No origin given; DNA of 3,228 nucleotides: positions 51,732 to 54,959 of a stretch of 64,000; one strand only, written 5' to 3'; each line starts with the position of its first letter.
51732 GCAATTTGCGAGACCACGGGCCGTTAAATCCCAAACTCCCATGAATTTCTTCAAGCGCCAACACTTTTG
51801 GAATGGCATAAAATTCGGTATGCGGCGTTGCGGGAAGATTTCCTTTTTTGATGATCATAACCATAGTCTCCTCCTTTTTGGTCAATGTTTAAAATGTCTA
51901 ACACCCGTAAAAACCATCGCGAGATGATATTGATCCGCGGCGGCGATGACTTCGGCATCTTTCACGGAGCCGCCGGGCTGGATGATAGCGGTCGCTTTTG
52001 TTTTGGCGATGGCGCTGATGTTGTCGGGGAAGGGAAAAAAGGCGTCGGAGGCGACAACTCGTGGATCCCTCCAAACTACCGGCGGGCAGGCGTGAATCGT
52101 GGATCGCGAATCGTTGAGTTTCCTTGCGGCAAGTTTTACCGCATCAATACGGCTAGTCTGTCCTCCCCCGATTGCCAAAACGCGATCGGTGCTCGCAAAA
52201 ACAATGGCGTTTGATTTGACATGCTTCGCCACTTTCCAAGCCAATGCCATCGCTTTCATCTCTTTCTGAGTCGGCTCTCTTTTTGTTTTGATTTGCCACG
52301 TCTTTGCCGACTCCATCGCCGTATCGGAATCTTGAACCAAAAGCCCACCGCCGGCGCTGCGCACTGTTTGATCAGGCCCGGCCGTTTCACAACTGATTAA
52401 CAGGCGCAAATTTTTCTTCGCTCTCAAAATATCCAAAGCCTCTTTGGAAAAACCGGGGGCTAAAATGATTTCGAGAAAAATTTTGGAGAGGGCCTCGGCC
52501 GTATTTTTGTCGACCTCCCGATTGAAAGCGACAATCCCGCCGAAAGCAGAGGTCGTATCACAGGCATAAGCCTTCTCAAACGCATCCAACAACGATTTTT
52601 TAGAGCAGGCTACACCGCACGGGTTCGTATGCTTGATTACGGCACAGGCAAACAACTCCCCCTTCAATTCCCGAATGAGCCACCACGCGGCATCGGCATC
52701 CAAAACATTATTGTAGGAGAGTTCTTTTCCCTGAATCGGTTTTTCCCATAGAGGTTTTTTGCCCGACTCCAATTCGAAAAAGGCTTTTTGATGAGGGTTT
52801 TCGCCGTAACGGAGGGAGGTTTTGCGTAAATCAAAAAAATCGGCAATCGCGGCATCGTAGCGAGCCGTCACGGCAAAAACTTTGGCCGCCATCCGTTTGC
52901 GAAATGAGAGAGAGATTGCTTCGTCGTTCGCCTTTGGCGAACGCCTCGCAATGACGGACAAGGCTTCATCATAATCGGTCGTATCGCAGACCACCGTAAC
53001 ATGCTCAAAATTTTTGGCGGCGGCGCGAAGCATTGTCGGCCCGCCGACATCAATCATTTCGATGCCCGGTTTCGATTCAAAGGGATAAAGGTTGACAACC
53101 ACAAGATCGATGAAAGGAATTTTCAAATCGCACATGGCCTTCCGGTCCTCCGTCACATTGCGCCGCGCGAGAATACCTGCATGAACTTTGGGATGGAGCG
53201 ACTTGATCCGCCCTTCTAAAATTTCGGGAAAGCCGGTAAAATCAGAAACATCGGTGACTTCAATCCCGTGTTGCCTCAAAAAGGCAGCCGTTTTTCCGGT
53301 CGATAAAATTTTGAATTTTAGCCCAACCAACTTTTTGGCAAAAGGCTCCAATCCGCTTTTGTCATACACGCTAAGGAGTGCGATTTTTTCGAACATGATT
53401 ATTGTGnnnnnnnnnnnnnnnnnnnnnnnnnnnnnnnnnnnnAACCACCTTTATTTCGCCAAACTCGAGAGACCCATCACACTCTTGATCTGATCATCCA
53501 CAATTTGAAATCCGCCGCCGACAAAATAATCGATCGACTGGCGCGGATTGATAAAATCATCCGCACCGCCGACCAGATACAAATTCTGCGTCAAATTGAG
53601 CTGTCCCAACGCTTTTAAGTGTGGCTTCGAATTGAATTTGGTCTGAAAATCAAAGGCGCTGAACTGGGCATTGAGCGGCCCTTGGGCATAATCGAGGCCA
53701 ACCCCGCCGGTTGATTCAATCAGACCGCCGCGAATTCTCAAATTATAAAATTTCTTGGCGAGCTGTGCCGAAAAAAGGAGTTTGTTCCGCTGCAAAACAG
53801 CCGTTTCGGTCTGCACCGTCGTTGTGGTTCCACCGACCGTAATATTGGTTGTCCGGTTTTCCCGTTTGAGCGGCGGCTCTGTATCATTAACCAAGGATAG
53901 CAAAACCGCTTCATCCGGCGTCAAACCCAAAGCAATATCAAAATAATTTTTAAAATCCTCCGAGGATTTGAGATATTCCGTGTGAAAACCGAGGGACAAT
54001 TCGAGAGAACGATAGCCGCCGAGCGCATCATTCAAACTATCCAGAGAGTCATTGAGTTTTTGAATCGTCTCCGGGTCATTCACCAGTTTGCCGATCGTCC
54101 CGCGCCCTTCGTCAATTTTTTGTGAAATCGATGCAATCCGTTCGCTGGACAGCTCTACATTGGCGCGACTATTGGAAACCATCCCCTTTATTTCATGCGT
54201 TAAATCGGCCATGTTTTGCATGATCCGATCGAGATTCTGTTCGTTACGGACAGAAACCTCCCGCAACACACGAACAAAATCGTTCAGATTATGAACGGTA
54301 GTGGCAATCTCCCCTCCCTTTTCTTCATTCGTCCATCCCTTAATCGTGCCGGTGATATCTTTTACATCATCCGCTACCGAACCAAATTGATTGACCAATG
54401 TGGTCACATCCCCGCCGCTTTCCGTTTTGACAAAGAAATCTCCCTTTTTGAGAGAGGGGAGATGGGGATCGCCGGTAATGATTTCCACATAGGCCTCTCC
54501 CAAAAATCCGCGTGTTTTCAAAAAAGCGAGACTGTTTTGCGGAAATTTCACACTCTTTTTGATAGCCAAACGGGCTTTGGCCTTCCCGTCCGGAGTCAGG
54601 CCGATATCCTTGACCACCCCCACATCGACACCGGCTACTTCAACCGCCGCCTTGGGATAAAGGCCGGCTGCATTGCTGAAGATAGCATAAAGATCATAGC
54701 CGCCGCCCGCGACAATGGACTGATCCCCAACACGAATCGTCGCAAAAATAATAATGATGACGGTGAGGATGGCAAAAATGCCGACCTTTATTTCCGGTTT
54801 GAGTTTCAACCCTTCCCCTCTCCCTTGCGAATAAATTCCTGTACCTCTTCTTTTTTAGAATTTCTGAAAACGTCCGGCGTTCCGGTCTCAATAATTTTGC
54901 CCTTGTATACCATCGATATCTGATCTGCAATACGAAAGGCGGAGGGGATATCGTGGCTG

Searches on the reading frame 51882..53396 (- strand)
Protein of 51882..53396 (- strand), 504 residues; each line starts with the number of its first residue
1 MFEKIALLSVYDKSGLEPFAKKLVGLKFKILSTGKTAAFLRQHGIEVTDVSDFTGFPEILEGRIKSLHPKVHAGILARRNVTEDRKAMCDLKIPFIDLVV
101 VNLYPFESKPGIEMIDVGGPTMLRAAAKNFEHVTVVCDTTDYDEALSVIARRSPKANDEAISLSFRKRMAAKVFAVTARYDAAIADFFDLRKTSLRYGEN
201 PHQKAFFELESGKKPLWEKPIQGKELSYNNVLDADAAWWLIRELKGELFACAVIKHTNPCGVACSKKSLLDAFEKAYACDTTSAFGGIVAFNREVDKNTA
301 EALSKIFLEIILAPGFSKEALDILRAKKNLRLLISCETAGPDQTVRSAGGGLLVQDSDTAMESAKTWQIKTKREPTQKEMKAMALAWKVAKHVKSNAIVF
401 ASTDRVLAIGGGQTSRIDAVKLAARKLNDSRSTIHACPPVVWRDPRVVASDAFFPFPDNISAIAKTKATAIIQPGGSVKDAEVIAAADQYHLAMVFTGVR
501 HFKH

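Call 45: search_protein_families(library=pfam, proteins=[window:51882-53396:-], max_evalue=0.00001)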
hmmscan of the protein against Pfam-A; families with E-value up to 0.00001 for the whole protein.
window:51882-53396:- (504 aa): 2 families
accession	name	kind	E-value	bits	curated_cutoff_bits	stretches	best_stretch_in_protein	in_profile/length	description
PF01808.24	AICARFT_IMPCHas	-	4.1e-106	355.4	25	1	126-426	1-311/311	AICARFT/IMPCHase bienzyme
PF02142.27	MGS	-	1.5e-16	60.7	24.1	1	16-110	2-75/94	MGS-like domain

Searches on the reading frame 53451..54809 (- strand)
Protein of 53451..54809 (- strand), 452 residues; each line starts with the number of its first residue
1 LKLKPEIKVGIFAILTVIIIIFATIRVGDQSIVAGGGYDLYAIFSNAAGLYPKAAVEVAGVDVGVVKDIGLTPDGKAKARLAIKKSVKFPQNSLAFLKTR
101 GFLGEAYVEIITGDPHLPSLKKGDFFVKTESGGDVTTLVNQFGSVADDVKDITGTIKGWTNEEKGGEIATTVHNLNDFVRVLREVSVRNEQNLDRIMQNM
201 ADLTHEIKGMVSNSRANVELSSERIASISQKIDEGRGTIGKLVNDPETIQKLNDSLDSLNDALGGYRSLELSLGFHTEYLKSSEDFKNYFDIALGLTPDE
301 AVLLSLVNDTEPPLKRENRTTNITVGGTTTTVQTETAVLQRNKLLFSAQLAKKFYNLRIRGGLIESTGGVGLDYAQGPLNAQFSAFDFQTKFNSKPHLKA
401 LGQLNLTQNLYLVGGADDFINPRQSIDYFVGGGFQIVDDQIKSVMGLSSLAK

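Call 45: search_protein_families(library=pfam, proteins=[window:53451-54809:-], max_evalue=0.00001)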
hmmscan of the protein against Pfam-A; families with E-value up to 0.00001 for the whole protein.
window:53451-54809:- (452 aa): 1 family
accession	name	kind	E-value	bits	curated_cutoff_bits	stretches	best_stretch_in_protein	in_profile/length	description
PF02470.25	MlaD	-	2.8e-19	69.6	25.1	1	37-113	2-81/81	MlaD protein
